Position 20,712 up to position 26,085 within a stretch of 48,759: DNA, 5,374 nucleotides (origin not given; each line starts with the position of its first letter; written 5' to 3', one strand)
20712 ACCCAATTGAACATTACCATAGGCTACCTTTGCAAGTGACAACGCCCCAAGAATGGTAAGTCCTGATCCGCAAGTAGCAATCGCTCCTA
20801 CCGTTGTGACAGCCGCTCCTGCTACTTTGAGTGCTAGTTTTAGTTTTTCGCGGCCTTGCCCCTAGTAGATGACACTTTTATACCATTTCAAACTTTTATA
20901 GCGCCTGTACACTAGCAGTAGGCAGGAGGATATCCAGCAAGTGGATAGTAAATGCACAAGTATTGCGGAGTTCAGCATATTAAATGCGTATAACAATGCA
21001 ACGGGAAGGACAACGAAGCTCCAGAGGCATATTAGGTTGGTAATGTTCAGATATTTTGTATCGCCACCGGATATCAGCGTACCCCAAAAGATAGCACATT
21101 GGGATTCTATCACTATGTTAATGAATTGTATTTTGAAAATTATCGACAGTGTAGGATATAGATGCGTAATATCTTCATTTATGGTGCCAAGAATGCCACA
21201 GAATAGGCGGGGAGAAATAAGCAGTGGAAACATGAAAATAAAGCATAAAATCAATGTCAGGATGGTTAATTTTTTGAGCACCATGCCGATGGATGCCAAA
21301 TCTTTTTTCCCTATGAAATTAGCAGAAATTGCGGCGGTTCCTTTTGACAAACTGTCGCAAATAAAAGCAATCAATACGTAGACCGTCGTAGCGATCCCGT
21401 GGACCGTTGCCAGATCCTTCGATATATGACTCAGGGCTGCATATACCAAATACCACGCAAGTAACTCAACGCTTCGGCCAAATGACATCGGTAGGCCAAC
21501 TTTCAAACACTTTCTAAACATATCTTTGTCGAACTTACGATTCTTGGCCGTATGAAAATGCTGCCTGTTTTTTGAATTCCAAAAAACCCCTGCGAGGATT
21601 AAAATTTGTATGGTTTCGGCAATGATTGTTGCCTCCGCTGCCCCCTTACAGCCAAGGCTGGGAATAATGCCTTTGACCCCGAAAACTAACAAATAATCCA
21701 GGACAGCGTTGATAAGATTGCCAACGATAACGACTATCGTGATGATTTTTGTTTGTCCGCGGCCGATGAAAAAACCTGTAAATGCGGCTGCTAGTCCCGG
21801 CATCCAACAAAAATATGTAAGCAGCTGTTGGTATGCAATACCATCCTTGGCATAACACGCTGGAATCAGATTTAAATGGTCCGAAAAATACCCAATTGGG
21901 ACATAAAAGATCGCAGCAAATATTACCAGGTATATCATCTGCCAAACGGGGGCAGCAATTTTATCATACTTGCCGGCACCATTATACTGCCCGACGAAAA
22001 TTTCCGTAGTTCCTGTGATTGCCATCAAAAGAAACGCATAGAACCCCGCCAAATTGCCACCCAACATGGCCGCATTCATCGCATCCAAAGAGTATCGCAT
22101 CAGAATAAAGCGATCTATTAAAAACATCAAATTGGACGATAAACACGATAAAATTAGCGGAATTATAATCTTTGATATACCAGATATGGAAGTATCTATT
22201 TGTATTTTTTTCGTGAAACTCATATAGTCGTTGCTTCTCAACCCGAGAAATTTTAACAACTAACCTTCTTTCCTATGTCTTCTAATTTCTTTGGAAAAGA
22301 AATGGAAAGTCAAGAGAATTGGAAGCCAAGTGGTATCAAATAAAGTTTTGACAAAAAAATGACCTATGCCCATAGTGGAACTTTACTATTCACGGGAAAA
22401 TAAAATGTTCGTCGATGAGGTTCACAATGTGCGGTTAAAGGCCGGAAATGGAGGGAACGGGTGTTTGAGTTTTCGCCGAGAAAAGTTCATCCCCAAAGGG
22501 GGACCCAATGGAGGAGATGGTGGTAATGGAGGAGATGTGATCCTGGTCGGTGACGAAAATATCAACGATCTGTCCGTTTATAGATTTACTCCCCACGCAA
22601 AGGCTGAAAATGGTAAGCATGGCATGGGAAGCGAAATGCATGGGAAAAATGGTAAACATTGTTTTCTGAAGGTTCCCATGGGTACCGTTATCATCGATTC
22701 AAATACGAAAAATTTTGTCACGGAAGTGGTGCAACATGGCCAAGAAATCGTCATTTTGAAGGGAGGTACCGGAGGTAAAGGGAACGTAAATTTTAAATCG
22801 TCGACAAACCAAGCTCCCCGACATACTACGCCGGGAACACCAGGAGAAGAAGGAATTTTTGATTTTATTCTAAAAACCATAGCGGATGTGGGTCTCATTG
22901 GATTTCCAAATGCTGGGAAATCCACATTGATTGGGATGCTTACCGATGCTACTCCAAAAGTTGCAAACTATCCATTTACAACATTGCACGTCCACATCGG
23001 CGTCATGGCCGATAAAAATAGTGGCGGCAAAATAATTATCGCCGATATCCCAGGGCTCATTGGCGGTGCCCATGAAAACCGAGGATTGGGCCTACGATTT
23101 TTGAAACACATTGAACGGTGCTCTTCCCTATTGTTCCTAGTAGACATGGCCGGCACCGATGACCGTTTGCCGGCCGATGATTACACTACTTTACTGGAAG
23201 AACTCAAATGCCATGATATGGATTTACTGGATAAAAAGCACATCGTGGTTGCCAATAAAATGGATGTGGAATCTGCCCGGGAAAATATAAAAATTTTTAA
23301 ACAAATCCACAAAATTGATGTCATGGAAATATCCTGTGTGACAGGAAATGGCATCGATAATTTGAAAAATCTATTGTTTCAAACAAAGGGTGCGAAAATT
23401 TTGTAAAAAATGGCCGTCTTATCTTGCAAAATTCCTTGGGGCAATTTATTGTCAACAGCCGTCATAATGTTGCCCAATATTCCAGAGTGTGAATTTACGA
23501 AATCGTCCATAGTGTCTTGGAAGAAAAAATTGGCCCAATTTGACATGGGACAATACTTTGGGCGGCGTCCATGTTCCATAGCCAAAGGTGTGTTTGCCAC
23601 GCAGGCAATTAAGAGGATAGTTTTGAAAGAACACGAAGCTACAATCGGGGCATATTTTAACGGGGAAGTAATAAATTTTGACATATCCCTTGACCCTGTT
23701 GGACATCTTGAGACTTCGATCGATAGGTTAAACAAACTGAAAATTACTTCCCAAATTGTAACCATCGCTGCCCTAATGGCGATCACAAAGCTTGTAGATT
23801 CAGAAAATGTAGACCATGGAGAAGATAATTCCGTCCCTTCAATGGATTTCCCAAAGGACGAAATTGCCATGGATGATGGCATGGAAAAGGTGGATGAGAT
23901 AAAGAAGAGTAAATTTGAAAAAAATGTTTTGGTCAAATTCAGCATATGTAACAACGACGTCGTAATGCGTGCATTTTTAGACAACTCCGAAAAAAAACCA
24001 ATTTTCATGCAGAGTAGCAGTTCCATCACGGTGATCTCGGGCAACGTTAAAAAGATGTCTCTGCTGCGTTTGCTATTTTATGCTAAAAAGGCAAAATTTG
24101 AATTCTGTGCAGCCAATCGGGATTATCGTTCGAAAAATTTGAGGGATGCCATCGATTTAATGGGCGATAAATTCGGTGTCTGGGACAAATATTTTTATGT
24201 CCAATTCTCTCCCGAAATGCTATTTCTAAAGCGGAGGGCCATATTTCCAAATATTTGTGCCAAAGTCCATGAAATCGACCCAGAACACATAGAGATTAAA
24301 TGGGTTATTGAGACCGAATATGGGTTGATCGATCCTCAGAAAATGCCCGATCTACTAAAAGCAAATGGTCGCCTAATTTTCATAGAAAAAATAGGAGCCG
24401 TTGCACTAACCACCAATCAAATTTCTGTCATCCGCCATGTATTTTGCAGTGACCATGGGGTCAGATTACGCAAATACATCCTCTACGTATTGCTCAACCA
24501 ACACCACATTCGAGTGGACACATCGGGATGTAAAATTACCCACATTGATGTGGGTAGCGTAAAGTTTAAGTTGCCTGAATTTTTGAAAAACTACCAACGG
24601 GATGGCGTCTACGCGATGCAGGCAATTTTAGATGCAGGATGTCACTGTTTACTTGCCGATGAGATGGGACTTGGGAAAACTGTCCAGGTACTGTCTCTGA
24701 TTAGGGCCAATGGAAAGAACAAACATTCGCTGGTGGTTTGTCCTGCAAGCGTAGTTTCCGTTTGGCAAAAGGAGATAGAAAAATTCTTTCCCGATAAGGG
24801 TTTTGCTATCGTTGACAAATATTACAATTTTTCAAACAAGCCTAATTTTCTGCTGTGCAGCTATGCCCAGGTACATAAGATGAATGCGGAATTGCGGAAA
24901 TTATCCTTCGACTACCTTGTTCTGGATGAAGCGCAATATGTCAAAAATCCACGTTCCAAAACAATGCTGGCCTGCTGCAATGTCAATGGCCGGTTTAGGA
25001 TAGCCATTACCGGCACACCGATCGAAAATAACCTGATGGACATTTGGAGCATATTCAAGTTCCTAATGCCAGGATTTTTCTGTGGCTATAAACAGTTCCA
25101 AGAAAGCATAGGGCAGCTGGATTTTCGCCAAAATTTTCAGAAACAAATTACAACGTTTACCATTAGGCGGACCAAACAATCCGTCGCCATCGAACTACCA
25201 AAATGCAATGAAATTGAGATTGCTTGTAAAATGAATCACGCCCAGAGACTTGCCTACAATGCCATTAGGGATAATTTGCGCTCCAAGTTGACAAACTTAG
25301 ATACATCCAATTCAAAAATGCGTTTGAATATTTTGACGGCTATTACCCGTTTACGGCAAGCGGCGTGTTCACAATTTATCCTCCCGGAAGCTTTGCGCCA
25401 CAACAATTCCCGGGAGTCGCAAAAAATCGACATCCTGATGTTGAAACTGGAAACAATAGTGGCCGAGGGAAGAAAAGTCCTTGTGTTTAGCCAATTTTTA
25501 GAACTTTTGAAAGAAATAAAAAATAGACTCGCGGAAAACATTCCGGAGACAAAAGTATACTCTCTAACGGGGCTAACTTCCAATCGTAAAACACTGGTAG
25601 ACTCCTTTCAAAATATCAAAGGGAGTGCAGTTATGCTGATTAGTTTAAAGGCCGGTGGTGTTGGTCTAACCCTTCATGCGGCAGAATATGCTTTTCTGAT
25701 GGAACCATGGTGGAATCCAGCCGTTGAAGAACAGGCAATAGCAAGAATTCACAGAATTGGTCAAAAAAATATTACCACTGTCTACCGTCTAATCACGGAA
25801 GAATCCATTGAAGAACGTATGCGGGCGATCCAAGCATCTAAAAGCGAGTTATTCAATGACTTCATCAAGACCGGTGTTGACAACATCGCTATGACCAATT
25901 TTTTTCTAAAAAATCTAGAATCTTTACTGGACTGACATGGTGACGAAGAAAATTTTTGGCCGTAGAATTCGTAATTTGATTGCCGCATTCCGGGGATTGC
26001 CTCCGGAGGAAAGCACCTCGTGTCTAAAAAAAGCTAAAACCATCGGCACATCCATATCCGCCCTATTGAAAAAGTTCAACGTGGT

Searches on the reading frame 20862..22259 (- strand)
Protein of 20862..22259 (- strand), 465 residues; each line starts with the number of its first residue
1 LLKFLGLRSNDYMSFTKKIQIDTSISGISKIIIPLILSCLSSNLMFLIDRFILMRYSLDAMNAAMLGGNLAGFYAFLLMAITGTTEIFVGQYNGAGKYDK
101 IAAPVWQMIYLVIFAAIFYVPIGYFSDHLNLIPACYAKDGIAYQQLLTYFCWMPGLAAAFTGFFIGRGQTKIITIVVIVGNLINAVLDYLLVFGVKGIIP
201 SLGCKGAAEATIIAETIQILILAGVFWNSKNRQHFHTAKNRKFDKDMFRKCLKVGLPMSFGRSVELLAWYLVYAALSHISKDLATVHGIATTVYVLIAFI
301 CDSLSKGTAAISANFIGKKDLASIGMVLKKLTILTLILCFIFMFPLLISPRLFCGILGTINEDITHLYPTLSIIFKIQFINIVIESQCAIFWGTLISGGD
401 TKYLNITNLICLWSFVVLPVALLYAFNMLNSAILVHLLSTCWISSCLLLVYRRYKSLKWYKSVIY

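Call 18: search_protein_families(library=pfam, proteins=[window:20862-22259:-], max_evalue=0.00001)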
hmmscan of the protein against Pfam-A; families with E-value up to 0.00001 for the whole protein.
window:20862-22259:- (465 aa): 1 family
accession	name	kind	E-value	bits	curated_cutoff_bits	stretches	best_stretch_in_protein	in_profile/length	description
PF01554.23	MatE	-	2.1e-19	70.3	24.9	2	34-190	1-161/161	MatE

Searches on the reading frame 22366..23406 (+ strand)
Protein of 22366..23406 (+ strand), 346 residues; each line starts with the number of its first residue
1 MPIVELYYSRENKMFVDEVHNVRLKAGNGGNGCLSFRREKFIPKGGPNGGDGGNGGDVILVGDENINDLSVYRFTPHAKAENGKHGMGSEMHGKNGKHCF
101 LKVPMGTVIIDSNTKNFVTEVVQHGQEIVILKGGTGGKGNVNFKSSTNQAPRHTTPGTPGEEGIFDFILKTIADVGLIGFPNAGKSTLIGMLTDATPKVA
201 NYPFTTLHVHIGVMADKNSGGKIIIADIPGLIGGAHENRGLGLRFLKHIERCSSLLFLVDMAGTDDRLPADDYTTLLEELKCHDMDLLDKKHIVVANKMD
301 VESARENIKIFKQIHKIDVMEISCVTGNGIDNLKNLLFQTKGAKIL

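Call 18: search_protein_families(library=pfam, proteins=[window:22366-23406:+], max_evalue=0.00001)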
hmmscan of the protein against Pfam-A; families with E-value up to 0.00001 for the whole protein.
window:22366-23406:+ (346 aa): 3 families
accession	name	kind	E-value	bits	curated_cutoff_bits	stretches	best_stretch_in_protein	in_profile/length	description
PF01018.28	GTP1_OBG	-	1.2e-56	191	27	1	20-170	4-154/155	GTP1/OBG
PF01926.29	MMR_HSR1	-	1.8e-23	83.2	21.9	1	174-298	1-113/113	50S ribosome-binding GTPase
PF02421.24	FeoB_N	-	5.3e-11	42.7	27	1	175-231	3-57/156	Ferrous iron transport protein B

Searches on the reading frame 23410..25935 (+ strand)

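Call 18: search_protein_families(library=pfam, proteins=[window:23410-25935:+], max_evalue=0.00001)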
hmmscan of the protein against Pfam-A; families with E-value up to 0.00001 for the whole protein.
window:23410-25935:+ (841 aa): 3 families
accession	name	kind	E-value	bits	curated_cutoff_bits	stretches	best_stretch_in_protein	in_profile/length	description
PF00176.29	SNF2-rel_dom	-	2.7e-53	181.4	24.9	1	395-655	1-288/290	SNF2-related domain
PF00271.37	Helicase_C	-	4.2e-15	56.4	23.5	1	682-784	8-110/110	Helicase conserved C-terminal domain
PF04851.21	ResIII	-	1.5e-07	31.9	22.5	1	394-538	6-163/164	Type III restriction enzyme, res subunit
